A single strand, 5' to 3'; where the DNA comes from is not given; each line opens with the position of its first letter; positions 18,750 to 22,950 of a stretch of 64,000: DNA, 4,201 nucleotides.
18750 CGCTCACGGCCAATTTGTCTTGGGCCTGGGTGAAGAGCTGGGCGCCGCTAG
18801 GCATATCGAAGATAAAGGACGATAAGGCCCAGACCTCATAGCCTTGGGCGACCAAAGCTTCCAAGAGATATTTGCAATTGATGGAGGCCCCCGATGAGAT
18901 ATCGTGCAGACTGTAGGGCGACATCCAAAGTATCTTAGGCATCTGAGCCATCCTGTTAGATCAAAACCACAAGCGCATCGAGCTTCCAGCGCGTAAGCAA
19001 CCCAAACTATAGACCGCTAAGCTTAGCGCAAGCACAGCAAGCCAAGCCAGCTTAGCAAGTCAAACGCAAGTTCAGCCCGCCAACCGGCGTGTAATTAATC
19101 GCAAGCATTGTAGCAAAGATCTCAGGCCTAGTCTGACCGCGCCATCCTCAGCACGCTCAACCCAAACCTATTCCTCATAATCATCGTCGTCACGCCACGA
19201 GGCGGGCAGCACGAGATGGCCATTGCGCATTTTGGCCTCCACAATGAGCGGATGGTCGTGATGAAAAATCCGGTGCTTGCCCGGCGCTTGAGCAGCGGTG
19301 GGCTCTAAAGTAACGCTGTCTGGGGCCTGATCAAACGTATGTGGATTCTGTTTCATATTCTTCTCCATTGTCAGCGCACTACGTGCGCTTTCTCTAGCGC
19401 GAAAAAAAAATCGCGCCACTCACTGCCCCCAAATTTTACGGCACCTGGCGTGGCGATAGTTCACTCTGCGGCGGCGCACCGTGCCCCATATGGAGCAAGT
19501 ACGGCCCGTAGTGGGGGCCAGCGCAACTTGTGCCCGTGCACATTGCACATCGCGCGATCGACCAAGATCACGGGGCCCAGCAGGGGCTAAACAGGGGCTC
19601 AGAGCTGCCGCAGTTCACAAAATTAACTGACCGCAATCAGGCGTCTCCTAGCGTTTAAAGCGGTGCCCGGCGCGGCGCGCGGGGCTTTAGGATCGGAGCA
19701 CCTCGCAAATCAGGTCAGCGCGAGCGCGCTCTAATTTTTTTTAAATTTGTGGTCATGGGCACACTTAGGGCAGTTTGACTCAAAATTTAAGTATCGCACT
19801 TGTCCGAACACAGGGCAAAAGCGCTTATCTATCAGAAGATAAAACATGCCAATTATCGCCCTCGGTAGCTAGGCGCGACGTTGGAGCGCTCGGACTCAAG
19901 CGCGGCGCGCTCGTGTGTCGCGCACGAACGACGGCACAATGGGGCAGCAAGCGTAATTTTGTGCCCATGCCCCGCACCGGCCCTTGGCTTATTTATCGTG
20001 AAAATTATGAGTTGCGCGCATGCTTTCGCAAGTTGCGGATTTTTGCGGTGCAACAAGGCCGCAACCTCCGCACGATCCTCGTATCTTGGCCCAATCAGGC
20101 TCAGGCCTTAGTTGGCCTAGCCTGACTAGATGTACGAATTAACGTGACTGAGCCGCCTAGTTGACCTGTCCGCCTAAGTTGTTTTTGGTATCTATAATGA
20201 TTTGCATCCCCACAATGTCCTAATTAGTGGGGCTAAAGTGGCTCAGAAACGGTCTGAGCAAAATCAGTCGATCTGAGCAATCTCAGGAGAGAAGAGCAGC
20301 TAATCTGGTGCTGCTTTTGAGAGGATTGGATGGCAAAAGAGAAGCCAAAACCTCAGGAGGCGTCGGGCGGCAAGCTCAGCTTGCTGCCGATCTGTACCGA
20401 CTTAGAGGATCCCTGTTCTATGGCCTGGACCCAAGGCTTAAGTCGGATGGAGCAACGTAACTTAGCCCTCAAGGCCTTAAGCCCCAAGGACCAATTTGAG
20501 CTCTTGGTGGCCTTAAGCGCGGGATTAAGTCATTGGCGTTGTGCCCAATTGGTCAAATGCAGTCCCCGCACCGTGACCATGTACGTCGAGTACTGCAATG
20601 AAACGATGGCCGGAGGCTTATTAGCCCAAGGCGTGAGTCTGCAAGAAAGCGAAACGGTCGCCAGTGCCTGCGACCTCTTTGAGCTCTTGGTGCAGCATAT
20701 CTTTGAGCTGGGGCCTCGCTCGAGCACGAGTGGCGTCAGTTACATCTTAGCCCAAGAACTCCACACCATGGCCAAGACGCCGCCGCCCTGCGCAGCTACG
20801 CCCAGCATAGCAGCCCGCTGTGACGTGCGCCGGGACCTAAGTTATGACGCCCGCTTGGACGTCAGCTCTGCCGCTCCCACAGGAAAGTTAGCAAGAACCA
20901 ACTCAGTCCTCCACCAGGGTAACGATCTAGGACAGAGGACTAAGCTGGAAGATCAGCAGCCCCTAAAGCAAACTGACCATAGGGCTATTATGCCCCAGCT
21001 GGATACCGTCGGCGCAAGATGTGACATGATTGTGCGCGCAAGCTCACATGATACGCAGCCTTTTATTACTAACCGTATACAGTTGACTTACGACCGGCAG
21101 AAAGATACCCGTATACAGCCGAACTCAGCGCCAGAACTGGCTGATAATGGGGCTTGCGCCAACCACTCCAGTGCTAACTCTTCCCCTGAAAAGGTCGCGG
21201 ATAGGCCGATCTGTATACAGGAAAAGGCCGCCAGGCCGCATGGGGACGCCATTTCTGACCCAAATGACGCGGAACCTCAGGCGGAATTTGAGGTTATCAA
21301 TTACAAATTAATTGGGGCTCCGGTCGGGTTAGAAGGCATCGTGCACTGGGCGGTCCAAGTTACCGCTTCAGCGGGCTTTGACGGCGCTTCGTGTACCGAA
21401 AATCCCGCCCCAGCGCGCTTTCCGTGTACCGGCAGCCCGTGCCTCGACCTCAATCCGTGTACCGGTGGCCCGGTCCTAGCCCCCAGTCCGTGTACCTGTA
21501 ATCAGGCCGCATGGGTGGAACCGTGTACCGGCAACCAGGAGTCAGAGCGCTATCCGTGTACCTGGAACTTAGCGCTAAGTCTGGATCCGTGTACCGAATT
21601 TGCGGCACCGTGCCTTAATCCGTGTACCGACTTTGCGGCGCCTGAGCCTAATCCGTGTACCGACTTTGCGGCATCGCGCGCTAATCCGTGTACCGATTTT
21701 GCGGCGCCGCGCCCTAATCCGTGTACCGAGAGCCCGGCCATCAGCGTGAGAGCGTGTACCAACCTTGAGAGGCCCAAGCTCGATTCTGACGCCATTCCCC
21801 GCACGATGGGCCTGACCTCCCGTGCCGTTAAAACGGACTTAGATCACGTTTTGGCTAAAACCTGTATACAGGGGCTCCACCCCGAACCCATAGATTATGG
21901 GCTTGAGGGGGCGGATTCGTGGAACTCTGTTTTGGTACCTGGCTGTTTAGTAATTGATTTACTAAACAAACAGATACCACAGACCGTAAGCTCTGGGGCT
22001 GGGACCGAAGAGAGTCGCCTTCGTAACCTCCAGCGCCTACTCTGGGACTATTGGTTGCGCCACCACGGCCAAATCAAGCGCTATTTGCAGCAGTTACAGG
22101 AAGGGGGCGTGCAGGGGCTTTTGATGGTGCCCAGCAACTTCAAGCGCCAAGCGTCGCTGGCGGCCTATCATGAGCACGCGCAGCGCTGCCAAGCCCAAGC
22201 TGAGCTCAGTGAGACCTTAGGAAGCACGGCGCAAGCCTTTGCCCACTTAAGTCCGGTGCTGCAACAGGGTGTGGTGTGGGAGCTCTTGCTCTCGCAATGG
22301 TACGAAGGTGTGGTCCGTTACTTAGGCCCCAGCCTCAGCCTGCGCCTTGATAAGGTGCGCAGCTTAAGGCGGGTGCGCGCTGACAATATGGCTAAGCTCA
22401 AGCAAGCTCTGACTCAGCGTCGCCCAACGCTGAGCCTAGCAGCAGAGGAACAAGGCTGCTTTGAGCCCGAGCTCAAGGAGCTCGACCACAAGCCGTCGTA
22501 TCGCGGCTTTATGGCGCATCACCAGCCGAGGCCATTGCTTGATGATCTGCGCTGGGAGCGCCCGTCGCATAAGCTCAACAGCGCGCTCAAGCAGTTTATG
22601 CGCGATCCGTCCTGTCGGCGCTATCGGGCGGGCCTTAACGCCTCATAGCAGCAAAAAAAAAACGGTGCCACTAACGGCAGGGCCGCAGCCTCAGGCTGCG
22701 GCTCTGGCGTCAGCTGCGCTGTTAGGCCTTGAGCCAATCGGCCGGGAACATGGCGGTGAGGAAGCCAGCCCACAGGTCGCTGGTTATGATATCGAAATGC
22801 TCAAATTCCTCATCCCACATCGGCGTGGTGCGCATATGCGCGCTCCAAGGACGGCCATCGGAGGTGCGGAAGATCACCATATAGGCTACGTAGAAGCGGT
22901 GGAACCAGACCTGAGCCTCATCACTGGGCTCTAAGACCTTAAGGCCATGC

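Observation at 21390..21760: Twelve invariant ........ octamers at exactly 33-bp spacing inside the gene of an HTH protein: iteron-like array embedded in a CDS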

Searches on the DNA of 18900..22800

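Call 77: search_rna_families(source=window, start=18900, end=22800, threshold=evalue, max_evalue=1)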
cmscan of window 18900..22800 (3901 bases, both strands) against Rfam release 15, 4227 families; matches with E-value up to 1: 0.
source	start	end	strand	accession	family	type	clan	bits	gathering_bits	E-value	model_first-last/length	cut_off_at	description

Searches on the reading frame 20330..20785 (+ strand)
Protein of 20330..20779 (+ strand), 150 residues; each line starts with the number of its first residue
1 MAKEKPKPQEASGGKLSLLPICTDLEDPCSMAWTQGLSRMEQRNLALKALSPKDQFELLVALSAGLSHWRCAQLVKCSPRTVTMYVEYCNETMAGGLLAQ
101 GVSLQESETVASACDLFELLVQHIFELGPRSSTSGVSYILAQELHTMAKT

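Call 47: search_solved_structures(query=A2, max_evalue=10, show_alignments=2)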
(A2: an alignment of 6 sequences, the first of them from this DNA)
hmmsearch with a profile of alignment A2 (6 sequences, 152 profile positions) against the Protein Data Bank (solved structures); distinct sequences matched with E-value up to 10: 0.

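Call 49: search_protein_families(library=pfam, alignment_id=A2, max_evalue=5)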
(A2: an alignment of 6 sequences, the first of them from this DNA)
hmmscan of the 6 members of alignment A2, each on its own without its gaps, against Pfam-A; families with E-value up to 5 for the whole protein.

A. member 1, seq(152 aa): 1 family
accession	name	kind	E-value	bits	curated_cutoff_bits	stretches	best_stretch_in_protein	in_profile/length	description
PF00196.25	GerE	-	0.016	15.2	23.5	1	55-87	7-39/57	Bacterial regulatory proteins, luxR family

B. families by the number of members that match (of 6 scanned): 2 families
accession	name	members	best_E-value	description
PF00196.25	GerE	2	0.016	Bacterial regulatory proteins, luxR family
PF02509.19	Rota_NS35_C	1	0.16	Rotavirus non-structural protein 35, C-terminal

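Call 59: predict_structure(alignment_id=A4)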
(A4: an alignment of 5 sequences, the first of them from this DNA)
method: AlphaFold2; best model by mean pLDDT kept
length: 152 residues; sequences in the alignment: 5
mean_pLDDT: 61.4   pTM: 0.53
mean pLDDT of the five models: 61.4, 61.1, 57.6, 55.1, 47.1
residues with pLDDT >= 90: 0; 70-90: 64; 50-70: 32; < 50: 56
segments of 3 or more residues with pLDDT < 50: 1-21, 112-114, 121-152
pLDDT, mean of each block of 10 residues (from residue 1): 36 35 67 85 85 81 75 86 82 64 58 52 40 38 42 39
secondary structure, 60 per line:
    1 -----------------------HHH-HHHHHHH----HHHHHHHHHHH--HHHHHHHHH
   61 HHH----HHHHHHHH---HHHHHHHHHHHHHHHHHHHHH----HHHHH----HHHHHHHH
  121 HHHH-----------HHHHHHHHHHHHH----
elements in order: H28-34 H39-49 H52-63 H68-75 H79-99 H104-108 H113-124 H136-148
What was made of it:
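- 20330..20779 (+): N-terminal conserved helical domain (aa 1-150). The putative helix-turn-helix spans aa 52-99, with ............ invariant in all clades. It is the candidate reader of the sites (inference). AF2 on the domain alone gives pLDDT 75-86 for aa 30-100 with helices 39-49, 52-63, 68-75 and 79-99 (call 59).
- On LuxR/GerE-type helix-turn-helix DNA-binding domain: The AF2 domain model shows an all-helical bundle with pLDDT 75-86 (call 59).
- Tried and rejected: The N-terminal domain model is moderate (61.4, call 59).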

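Call 63: fold_search(model_id=the predicted structure, library=pdb)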
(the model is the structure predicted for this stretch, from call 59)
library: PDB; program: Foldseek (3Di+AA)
matches with E <= 10: 135; with E <= 0.001: 0
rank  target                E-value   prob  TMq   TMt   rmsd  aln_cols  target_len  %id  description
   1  3k0l_A                1.3e+00  0.13  0.22  0.24  10.4       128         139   17  Crystal Structure of Putative MarR Family Transcriptional Regulator from Acinetobacter sp. ADP (released 2009-10-13)
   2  3zh9                  1.6e+00  0.20  0.25  0.12  13.9       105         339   12  Bacillus subtilis DNA clamp loader delta protein (YqeN) (released 2013-04-03)
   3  4rgu_B                1.9e+00  0.11  0.22  0.23  10.6       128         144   17  Crystal Structure of Putative MarR Family Transcriptional Regulator HcaR from Acinetobacter sp. ADP complexed with fer (released 2015-03-04)
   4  5yhx_B                2.6e+00  0.08  0.20  0.21  13.5       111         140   20  Structure of Lactococcus lactis ZitR, wild type (released 2017-12-06)
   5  6fi9_A                2.7e+00  0.09  0.20  0.21  12.9       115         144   17  Crystal Structure of a zinc-responsive MarR family member, Lactococcus lactis ZitR (released 2019-02-20)
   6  6sdk_B                2.7e+00  0.08  0.23  0.18  13.8       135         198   17  Crystal structure of bacterial ParB dimer bound to CDP (released 2019-10-23)
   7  8pvt_A                2.7e+00  0.07  0.20  0.23  11.7       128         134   14  Manganese-dependent transcriptional repressor DR2539 complexed with cadmium (SAD 7 keV) (released 2024-05-08)
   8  1je8_A                3.0e+00  0.51  0.25  0.55   4.1        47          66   21  Two-Component response regulator NarL/DNA Complex: DNA Bending Found in a High Affinity Site (released 2002-09-27)
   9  5yhx_N                3.0e+00  0.07  0.19  0.20  14.7       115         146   16  Structure of Lactococcus lactis ZitR, wild type (released 2017-12-06)
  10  4x6g_E                3.2e+00  0.16  0.25  0.14  10.1        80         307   19  Full-length OxyR C199D from pseudomonas aeruginosa (released 2015-04-29)
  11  4rgr_B                3.2e+00  0.08  0.22  0.25  10.6       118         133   19  Crystal Structure of Putative MarR Family Transcriptional Regulator HcaR from Acinetobacter sp. ADP (released 2015-03-04)
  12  3qp5_C                3.6e+00  0.23  0.25  0.17   5.1        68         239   18  Crystal structure of CviR bound to antagonist chlorolactone (CL) (released 2011-03-30)
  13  6m5f_C                3.6e+00  0.13  0.25  0.15   8.9        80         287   12  Crystal structure of HinK, a LysR family transcriptional regulator from Pseudomonas aeruginosa (released 2021-03-17)
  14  4rgr_A                3.6e+00  0.08  0.21  0.22  10.0       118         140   17  Crystal Structure of Putative MarR Family Transcriptional Regulator HcaR from Acinetobacter sp. ADP (released 2015-03-04)
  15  4rgx_B                3.6e+00  0.08  0.22  0.24  10.6       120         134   18  Crystal Structure of Putative MarR Family Transcriptional Regulator HcaR from Acinetobacter sp. ADP complexed with 3,4 (released 2015-03-04)
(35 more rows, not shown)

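Call 88: search_protein_families(library=phrogs, proteins=[window:20330-20779:+], max_evalue=0.1)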
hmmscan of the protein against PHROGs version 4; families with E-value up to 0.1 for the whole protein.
window:20330-20779:+ (150 aa): 0 families

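Call 89: search_protein_families(library=ncbifam, proteins=[window:20330-20779:+], max_evalue=0.1)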
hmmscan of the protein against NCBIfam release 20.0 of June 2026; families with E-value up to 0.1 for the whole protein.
window:20330-20779:+ (150 aa): 0 families

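Call 92: fold_search(model_id=the predicted structure, library=viral)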
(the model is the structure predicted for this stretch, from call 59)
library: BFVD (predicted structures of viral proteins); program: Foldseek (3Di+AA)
matches with E <= 10: 341; with E <= 0.001: 0
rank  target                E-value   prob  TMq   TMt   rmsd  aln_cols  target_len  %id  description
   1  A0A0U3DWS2            4.2e-01  0.30  0.27  0.15  16.8       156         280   13  Uncharacterized protein [Pseudomonas phage SM1]
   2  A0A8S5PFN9            4.2e-01  0.16  0.22  0.18  23.0       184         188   14  Uncharacterized protein [Siphoviridae sp. ctrEg9]
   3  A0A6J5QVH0            4.7e-01  0.69  0.30  0.26  13.5       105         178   12  Uncharacterized protein [uncultured Caudovirales phage]
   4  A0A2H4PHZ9            5.8e-01  0.28  0.27  0.26  17.8       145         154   14  (no name in the UniProt tables at hand)
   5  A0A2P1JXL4            7.2e-01  0.18  0.27  0.12  14.4       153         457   15  Uncharacterized protein [Rhodococcus phage Finch]
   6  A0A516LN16            7.2e-01  0.16  0.23  0.13  23.8       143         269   15  (no name in the UniProt tables at hand)
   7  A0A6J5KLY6            8.1e-01  0.23  0.24  0.26  15.5       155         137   14  Uncharacterized protein [uncultured Caudovirales phage]
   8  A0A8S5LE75            1.0e+00  0.21  0.24  0.25  17.5       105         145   19  RNAseH [Siphoviridae sp. ctkL423]
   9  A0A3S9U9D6            1.1e+00  0.47  0.23  0.32  15.0        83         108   19  Helix-turn-helix DNA binding protein [Mycobacterium phage Raela]
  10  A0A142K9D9            1.1e+00  0.13  0.20  0.20  16.2       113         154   15  Uncharacterized protein [Gordonia phage Yvonnetastic]
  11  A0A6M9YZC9            1.1e+00  0.12  0.20  0.22  17.6       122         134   11  (no name in the UniProt tables at hand)
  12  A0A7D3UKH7            1.2e+00  0.28  0.31  0.19  12.8       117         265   14  (no name in the UniProt tables at hand)
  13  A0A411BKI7            1.3e+00  0.44  0.25  0.16  12.7        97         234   14  D2 protein [Vibrio phage VspSw_1]
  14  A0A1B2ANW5            1.3e+00  0.38  0.29  0.37  11.2       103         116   11  (no name in the UniProt tables at hand)
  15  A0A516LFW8            1.3e+00  0.14  0.19  0.23  15.1       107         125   16  (no name in the UniProt tables at hand)
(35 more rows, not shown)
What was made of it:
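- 20330..20779 (+): Foldseek finds nothing significant; many weak hits are HTH regulators (calls 63, 92).
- On LuxR/GerE-type helix-turn-helix DNA-binding domain: The best Foldseek E-value is 1.3, though many weak hits are HTH regulators (calls 63, 92).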
